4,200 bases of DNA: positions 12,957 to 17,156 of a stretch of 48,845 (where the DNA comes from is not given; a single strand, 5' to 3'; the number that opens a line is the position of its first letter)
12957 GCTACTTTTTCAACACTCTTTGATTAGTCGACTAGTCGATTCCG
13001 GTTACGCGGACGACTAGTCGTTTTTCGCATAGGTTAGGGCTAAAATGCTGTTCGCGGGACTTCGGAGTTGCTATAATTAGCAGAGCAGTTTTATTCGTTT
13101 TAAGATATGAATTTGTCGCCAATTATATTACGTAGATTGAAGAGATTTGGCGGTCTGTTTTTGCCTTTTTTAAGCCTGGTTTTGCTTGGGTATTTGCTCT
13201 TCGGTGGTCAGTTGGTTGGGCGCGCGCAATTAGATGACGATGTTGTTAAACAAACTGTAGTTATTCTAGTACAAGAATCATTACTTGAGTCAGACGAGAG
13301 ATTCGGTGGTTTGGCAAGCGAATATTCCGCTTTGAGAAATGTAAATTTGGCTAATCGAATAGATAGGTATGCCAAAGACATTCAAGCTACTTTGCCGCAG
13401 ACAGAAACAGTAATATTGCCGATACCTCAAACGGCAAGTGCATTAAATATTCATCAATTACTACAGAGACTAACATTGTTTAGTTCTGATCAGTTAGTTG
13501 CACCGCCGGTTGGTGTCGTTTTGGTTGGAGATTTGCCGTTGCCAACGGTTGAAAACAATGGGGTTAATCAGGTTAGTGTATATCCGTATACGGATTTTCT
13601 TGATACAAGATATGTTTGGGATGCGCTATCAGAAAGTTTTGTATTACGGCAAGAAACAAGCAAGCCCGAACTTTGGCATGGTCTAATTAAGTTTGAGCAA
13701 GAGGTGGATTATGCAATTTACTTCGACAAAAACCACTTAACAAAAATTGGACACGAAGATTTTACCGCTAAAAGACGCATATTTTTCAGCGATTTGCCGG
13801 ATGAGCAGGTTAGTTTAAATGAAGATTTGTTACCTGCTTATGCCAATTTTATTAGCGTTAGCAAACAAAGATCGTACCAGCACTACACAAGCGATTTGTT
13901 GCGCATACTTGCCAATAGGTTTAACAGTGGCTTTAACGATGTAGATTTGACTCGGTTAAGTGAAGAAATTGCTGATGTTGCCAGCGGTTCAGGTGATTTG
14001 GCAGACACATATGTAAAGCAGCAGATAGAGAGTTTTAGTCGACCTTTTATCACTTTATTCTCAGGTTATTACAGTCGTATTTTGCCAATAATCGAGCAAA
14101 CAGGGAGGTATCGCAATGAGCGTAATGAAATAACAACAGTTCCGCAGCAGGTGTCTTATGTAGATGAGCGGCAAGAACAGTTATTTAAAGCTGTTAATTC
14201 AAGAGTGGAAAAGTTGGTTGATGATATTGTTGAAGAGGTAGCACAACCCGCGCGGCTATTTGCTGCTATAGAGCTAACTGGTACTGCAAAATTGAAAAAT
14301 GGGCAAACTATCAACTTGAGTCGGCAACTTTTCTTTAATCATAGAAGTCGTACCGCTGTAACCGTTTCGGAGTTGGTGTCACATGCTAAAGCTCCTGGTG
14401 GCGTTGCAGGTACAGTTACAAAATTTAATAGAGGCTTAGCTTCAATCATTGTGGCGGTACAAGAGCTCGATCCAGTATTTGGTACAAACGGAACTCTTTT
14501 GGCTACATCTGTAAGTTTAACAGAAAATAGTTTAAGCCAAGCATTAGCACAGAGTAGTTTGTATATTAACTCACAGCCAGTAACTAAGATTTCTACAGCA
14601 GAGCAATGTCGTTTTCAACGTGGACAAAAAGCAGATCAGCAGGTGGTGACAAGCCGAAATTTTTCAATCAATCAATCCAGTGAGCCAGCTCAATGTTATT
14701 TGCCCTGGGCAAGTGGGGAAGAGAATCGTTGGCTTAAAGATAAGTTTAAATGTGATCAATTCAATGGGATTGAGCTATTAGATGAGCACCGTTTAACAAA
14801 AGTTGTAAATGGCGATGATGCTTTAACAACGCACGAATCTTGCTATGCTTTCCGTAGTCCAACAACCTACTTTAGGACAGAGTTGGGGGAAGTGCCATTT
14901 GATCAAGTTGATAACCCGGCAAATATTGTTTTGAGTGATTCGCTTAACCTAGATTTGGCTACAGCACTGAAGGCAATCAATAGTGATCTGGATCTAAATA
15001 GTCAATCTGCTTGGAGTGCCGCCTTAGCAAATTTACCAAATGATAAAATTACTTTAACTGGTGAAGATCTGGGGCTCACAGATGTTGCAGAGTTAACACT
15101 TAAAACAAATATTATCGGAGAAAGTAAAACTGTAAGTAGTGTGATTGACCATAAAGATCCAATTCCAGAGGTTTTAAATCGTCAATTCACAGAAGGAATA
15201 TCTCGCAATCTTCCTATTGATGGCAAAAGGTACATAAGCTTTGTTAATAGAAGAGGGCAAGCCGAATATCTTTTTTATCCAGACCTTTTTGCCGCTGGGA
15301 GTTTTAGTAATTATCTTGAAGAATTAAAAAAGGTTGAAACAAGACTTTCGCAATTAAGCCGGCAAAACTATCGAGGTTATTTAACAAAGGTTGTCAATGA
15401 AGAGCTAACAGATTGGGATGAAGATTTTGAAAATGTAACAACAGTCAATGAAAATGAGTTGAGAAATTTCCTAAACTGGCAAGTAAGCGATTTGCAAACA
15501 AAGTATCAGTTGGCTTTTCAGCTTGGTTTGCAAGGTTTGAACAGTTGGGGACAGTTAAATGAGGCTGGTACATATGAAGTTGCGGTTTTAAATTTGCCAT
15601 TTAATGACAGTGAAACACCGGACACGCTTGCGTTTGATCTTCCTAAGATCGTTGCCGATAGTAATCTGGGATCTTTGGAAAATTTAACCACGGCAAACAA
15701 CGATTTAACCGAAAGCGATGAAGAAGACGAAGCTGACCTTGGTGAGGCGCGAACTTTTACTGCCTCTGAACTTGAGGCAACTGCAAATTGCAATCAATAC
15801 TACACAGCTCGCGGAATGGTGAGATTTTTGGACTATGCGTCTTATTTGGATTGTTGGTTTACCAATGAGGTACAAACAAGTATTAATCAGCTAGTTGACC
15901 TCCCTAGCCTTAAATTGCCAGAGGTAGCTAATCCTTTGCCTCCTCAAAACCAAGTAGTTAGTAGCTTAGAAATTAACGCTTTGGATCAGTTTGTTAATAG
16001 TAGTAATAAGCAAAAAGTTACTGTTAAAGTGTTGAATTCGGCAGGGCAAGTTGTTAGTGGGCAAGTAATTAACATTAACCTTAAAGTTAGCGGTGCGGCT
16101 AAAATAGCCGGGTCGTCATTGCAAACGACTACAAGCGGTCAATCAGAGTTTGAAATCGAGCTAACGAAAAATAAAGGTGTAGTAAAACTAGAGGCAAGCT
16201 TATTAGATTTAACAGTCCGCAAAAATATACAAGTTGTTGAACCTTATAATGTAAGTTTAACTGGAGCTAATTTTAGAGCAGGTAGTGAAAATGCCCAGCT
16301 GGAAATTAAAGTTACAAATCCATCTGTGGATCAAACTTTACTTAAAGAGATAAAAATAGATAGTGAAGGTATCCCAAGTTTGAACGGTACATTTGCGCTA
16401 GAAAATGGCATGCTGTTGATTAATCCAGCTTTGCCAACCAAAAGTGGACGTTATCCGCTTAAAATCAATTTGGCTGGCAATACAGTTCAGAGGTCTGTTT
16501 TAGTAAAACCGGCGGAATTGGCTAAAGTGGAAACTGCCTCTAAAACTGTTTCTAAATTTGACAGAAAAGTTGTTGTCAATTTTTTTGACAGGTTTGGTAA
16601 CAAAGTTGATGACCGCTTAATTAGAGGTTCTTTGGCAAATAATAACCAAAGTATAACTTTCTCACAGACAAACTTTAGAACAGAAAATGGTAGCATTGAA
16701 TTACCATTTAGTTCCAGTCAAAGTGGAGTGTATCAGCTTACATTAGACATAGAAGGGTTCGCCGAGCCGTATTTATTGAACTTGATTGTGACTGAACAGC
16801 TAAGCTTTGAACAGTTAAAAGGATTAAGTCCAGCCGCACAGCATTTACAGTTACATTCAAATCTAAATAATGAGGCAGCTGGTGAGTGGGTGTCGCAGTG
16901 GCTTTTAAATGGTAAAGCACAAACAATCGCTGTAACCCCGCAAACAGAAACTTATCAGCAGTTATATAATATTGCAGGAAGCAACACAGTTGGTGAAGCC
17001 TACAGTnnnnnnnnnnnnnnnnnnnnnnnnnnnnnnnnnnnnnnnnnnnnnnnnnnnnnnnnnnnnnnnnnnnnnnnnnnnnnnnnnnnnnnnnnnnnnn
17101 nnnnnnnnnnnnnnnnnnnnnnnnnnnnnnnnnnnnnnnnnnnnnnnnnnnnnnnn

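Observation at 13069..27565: Giant SLH-anchored mosaic protein plus four coupled secreted partners, next to the pilus genes: candidate uncharacterised cell-surface apparatus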

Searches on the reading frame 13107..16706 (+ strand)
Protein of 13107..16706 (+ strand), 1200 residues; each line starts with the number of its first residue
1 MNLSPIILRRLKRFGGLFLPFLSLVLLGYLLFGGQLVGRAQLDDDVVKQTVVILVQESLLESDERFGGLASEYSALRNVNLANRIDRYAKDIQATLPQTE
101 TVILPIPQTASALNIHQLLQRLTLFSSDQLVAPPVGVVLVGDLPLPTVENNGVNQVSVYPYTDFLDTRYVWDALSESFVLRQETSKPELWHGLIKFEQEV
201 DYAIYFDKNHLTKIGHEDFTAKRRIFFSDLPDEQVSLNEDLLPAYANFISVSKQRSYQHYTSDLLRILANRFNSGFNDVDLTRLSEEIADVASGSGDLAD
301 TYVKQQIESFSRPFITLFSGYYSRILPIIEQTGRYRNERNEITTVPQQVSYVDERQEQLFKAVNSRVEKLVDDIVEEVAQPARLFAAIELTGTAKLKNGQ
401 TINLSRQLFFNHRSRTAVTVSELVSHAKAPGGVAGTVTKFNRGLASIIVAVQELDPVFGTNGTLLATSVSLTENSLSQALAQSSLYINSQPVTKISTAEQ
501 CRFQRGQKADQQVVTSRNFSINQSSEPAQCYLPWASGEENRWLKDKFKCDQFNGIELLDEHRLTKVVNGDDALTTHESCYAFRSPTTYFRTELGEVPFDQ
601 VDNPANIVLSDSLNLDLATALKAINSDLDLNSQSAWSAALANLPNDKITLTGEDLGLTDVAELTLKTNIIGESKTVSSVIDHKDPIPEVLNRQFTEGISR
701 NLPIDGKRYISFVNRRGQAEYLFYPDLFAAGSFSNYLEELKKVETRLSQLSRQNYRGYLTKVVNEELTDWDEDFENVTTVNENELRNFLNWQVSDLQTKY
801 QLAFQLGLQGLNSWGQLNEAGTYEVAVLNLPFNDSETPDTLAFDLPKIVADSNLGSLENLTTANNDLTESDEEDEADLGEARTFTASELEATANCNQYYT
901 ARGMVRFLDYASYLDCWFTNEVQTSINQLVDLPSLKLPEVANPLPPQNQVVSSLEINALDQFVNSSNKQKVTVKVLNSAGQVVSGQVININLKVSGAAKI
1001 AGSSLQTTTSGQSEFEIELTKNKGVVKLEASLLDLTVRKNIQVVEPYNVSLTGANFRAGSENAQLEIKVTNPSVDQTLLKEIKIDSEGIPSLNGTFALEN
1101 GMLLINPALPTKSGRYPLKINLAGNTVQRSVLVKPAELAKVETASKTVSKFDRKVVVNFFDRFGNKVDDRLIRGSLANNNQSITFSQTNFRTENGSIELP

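Call 20: find_related_loci(query=window:13107-16706:+, collection=genome_contigs, flank=10000)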
Query window:13107-16706:+ (1200 aa) in genome_contigs; peptide patterns used: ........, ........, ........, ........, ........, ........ (x = any residue, [..] = any of these).
71 stretches matched a pattern; 2 encode a relative of the query (tblastn E <= 1e-3); 2 distinct loci.
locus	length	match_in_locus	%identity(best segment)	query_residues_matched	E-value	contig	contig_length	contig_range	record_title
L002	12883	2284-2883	31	81-279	6e-22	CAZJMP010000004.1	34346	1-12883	MAG TPA_asm: uncultured Candidatus Peribacteria bacterium isolate SRP192927_co1_153 genome assembly, contig: NODE_2028_l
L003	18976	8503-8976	34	81-226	2e-21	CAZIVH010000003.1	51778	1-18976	MAG TPA_asm: uncultured Candidatus Peribacteria bacterium isolate binchicken_co117_397 genome assembly, contig: NODE_120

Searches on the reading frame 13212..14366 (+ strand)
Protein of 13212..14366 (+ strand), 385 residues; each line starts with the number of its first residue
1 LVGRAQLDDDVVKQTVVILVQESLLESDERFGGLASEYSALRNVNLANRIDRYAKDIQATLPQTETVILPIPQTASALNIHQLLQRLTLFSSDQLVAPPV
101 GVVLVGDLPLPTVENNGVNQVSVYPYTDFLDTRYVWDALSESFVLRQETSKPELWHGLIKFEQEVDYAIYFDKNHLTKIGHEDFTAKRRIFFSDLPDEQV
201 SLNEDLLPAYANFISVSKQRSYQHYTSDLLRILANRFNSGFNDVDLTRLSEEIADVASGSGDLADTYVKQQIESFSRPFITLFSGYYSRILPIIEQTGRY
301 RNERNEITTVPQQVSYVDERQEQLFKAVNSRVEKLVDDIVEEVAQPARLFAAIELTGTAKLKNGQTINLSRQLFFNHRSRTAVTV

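Call 86: predict_structure(protein=window:13212-14366:+)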
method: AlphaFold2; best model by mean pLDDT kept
length: 385 residues; sequences in the alignment: 1
mean_pLDDT: 39.3   pTM: 0.29
mean pLDDT of the five models: 39.3, 37.2, 30.9, 29.2, 28.5
residues with pLDDT >= 90: 0; 70-90: 10; 50-70: 69; < 50: 306
segments of 3 or more residues with pLDDT < 50: 1-15, 27-37, 39-44, 60-64, 89-100, 110-352, 375-385
pLDDT, mean of each block of 10 residues (from residue 1): 27 50 54 45 51 53 51 59 55 42 51 38 35 31 35 34 30 30 27 27 28 26 32 34 33 36 33 30 29 29 31 30 35 37 36 62 74 48 40
secondary structure, 60 per line:
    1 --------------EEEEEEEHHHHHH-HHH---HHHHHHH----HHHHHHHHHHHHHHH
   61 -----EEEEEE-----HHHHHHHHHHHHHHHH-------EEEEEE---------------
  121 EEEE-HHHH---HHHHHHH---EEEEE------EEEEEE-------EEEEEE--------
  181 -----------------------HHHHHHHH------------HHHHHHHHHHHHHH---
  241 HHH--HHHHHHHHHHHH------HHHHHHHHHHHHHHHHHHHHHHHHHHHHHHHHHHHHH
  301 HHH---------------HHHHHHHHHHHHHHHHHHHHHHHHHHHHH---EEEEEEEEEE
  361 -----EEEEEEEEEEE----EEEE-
elements in order: E15-21 H22-27 H35-41 H46-60 E66-71 H77-92 E100-105 E121-124 H126-129 H133-139 E143-147 E154-159 E167-172 H204-211 H224-237 H246-257 H264-303 H319-347 E351-360 E366-376 E381-384

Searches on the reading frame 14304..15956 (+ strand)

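Call 11: search_protein_families(library=pfam, proteins=[window:14304-15956:+], max_evalue=1)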
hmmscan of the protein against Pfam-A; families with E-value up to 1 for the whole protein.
window:14304-15956:+ (551 aa): 2 families
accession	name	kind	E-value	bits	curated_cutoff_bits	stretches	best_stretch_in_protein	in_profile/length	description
PF02899.23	Phage_int_SAM_1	-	0.026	15.2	22.3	1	336-394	3-56/83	Phage integrase, N-terminal SAM-like domain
PF20585.4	Pectate_lyase_5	-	0.031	14.8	24.3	1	238-398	11-107/126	Putative pectate lyase-like adhesive domain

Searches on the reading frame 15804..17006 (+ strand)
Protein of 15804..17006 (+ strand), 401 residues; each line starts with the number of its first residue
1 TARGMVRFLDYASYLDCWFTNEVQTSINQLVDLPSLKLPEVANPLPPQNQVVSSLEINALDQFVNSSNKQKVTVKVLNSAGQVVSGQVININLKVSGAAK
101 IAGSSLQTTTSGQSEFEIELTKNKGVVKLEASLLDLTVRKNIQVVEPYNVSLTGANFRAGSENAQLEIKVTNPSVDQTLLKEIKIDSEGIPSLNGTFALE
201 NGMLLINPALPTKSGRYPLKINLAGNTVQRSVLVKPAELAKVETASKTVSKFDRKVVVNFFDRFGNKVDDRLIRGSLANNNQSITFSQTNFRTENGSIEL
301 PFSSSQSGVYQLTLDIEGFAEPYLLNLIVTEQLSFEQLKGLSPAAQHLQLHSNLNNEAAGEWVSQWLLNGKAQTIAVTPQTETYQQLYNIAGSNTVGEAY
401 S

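Call 11: search_protein_families(library=pfam, proteins=[window:15804-17006:+], max_evalue=1)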
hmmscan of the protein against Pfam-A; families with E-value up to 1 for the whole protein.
window:15804-17006:+ (401 aa): 8 families
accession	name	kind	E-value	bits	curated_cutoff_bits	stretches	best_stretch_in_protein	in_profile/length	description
PF02369.22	Big_1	-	7.7e-09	36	34.9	2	53-136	2-83/93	Bacterial Ig-like domain (group 1)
PF05751.16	FixH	-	0.0012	19.3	23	1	248-327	67-147/150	FixH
PF18565.7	Glyco_hydro2_C5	-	0.0017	18.6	32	1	70-117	18-65/103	Glycoside hydrolase family 2 C-terminal domain 5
PF17789.7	MG4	-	0.0077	16.9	24.7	1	72-150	18-92/95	Macroglobulin domain MG4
PF11589.14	DUF3244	-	0.034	14.6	25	0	278-316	47-85/96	Domain of unknown function (DUF3244)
PF03633.20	Glyco_hydro_65C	-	0.067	13.4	22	1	200-229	4-33/62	Glycosyl hydrolase family 65, C-terminal domain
PF02753.23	PapD_C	-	0.11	13.2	22.8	0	147-180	6-39/63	Pili assembly chaperone PapD, C-terminal domain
PF18962.6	Por_Secre_tail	-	0.36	11.6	27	0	62-88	13-35/75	Secretion system C-terminal sorting domain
